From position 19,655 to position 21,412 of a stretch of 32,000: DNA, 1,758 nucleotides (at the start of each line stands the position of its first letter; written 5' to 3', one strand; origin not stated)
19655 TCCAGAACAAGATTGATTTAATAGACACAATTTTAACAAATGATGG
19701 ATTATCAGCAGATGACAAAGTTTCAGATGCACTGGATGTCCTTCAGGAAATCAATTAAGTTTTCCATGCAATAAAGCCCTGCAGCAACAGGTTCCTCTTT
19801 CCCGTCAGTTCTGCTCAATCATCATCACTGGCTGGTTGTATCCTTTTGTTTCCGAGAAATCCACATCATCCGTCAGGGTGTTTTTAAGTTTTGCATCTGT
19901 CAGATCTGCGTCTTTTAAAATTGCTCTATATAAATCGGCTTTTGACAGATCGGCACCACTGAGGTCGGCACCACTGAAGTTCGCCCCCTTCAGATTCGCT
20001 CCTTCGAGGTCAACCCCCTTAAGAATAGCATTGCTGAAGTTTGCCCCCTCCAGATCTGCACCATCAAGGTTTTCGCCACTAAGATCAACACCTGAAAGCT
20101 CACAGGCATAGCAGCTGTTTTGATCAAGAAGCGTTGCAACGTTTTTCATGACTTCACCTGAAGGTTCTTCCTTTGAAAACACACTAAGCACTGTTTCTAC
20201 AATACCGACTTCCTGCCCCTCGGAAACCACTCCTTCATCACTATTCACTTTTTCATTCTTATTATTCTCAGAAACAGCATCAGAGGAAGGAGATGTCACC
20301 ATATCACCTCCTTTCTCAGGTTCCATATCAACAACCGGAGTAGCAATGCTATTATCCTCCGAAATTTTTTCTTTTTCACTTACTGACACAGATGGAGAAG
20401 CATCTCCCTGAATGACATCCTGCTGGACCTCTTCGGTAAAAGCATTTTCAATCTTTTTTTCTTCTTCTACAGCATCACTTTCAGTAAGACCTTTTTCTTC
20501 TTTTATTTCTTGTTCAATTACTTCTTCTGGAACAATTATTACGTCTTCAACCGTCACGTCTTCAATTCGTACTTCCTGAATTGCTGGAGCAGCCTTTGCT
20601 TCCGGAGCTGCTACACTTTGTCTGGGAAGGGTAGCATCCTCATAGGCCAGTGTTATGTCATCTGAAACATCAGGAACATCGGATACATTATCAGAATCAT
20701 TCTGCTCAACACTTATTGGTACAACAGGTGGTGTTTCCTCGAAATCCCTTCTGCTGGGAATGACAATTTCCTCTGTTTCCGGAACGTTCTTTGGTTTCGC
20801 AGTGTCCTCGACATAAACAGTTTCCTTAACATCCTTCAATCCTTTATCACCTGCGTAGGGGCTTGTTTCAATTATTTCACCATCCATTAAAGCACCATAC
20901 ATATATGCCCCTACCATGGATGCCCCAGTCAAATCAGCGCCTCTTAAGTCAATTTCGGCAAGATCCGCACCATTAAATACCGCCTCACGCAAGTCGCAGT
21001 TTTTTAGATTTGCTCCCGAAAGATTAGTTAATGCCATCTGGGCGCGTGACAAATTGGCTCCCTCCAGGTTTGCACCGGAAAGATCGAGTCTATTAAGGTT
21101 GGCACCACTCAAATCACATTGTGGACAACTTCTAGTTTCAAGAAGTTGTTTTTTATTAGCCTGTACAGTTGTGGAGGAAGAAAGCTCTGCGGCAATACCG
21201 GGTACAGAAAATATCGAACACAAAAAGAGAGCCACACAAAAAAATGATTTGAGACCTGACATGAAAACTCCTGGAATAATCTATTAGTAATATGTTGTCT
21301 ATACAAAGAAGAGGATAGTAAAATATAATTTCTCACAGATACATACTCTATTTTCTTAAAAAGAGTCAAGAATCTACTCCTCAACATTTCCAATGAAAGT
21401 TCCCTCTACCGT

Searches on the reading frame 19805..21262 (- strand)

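Call 28: search_protein_families(library=pfam, proteins=[window:19805-21262:-], max_evalue=0.0001)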
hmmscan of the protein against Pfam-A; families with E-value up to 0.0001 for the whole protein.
window:19805-21262:- (485 aa): 4 families
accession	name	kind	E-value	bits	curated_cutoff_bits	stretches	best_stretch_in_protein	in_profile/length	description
PF00805.28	Pentapeptide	-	2.5e-47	158.4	20.2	4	422-461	1-40/40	Pentapeptide repeats (8 copies)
PF13599.13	Pentapeptide_4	-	3.8e-20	72.2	38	1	47-114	9-76/78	Pentapeptide repeat region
PF13576.12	Pentapeptide_3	-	1.9e-19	70.1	27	0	420-457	2-47/48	Pentapeptide repeats (9 copies)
PF25296.1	Decapeptide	-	9e-05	22.7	45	0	403-451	16-64/74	Decapeptide repeat region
